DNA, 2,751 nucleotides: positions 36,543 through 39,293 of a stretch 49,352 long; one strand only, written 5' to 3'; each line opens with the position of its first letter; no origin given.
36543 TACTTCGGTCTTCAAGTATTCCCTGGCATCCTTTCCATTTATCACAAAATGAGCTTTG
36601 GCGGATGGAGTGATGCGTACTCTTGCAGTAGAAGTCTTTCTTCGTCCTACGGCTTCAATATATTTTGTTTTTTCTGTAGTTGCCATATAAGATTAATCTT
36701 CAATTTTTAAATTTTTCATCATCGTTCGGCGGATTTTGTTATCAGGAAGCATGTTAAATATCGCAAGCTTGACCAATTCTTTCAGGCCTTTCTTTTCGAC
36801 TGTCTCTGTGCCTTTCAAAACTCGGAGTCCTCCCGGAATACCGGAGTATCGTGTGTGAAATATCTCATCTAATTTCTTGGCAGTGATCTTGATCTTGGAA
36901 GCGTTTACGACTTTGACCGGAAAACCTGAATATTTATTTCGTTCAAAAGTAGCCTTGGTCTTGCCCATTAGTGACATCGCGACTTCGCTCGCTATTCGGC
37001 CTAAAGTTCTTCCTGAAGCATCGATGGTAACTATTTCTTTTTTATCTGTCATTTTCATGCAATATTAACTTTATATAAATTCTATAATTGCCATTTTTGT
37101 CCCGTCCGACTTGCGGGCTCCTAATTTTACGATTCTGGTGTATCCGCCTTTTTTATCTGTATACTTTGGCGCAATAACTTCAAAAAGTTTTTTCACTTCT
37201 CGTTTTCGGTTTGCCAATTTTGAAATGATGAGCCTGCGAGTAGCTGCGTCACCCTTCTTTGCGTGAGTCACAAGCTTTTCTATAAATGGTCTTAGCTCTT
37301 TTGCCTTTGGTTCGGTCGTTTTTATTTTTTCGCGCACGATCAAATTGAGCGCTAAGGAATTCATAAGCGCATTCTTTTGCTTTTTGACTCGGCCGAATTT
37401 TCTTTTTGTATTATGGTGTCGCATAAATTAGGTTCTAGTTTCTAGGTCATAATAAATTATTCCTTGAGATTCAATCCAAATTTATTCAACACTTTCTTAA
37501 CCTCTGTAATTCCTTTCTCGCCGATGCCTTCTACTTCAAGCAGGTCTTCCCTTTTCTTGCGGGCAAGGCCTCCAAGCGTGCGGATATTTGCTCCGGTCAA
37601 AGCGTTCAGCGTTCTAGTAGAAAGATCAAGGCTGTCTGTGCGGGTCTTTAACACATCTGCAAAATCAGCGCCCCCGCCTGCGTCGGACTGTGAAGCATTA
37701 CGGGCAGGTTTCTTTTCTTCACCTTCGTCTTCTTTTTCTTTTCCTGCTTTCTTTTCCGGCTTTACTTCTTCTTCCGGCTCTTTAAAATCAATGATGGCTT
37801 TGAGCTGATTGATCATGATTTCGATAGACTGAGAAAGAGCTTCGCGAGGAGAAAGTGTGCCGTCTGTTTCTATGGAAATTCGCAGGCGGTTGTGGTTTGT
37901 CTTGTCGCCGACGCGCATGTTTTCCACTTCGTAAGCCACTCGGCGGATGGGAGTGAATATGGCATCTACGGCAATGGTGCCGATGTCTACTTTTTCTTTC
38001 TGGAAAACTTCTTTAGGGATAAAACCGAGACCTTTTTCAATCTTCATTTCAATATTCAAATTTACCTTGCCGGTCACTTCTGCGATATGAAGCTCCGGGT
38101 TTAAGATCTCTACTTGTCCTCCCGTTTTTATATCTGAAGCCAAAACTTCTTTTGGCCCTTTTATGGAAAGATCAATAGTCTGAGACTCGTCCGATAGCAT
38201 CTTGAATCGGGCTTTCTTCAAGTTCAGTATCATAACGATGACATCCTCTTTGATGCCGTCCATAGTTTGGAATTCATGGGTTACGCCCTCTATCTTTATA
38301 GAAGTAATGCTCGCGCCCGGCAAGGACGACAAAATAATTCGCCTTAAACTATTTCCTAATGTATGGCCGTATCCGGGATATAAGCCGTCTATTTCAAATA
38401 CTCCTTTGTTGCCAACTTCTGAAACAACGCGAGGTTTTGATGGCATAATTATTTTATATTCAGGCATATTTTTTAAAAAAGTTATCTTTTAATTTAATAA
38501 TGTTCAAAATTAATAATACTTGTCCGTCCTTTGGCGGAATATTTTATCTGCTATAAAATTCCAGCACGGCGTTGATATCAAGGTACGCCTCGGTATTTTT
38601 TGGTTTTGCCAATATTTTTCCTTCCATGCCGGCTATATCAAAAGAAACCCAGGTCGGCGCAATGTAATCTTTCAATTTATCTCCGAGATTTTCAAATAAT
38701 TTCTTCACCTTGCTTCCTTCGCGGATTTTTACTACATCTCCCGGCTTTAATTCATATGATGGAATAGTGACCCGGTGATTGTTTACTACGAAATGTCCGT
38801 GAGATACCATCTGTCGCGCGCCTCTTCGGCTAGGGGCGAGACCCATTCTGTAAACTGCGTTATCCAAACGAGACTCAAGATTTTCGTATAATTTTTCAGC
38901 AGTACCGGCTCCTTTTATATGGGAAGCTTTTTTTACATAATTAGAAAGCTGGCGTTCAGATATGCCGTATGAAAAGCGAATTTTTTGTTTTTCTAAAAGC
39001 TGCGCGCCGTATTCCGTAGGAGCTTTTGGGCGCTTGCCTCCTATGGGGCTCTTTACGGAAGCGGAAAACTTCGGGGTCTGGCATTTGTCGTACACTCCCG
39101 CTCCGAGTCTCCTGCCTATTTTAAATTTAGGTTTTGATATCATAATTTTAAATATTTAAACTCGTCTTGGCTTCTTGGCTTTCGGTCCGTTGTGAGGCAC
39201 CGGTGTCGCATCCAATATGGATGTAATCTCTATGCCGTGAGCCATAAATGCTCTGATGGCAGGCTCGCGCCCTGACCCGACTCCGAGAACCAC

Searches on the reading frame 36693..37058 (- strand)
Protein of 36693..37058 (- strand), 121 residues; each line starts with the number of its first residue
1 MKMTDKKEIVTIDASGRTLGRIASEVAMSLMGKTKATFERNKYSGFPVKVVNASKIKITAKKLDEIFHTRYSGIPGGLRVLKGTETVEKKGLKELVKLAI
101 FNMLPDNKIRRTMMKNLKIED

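Call 48: search_protein_families(library=pfam, proteins=[window:36693-37058:-], max_evalue=0.001)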
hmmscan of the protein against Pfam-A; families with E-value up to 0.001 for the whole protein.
window:36693-37058:- (121 aa): 1 family
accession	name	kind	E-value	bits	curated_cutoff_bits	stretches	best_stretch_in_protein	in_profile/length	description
PF00572.24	Ribosomal_L13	-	1.1e-26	93.7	23.8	1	8-119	2-112/119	Ribosomal protein L13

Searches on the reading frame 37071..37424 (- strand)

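Call 48: search_protein_families(library=pfam, proteins=[window:37071-37424:-], max_evalue=0.001)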
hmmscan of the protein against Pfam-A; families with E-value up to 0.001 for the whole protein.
window:37071-37424:- (117 aa): 1 family
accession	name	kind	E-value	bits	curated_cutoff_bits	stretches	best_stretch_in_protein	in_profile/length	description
PF01196.24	Ribosomal_L17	-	6.8e-34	117.1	27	1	20-117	1-97/97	Ribosomal protein L17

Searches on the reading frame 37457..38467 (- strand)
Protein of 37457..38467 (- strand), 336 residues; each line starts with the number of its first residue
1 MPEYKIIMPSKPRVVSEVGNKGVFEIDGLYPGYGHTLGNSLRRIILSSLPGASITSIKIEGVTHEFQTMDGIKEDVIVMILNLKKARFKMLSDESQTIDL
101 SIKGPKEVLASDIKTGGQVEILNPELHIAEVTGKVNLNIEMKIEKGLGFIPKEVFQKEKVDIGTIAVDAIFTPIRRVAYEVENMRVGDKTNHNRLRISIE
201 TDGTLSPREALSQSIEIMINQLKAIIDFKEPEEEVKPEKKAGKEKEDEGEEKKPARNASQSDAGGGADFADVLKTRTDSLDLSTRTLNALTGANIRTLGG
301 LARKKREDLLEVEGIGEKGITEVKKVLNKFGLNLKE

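Call 48: search_protein_families(library=pfam, proteins=[window:37457-38467:-], max_evalue=0.001)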
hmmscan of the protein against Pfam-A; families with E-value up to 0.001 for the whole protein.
window:37457-38467:- (336 aa): 4 families
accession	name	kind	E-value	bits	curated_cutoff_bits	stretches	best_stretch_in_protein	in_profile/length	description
PF01000.31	RNA_pol_A_bac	-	5.3e-29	101.3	33.9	1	57-172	1-119/119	RNA polymerase Rpb3/RpoA insert domain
PF01193.29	RNA_pol_L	-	2e-21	75.9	24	1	31-222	5-74/74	RNA polymerase Rpb3/Rpb11 dimerisation domain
PF03118.21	RNA_pol_A_CTD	-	5.6e-14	52.1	23.8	1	271-328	9-66/67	Bacterial RNA polymerase, alpha chain C terminal domain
PF13656.11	RNA_pol_L_2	-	8.4e-05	22.6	27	0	192-225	39-72/75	RNA polymerase Rpb3/Rpb11 dimerisation domain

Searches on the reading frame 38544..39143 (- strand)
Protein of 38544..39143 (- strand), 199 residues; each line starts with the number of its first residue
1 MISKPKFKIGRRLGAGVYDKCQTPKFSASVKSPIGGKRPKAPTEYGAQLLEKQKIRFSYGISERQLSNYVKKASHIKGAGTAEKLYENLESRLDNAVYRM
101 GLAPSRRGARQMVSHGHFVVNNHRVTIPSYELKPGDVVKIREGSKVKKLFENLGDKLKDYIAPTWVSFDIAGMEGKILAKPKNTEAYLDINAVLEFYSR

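Call 48: search_protein_families(library=pfam, proteins=[window:38544-39143:-], max_evalue=0.001)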
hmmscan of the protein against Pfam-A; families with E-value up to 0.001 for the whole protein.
window:38544-39143:- (199 aa): 3 families
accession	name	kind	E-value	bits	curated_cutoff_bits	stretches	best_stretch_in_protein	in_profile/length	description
PF01479.30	S4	-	6.3e-20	71.1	22.8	1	92-138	2-48/48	S4 domain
PF00163.24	Ribosomal_S4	-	2e-13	51.3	23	1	4-90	4-95/95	Ribosomal protein S4/S9 N-terminal domain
PF22421.1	SYY_C-terminal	-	0.00015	22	27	1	90-137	18-65/83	Tyrosine--tRNA ligase SYY-like C-terminal domain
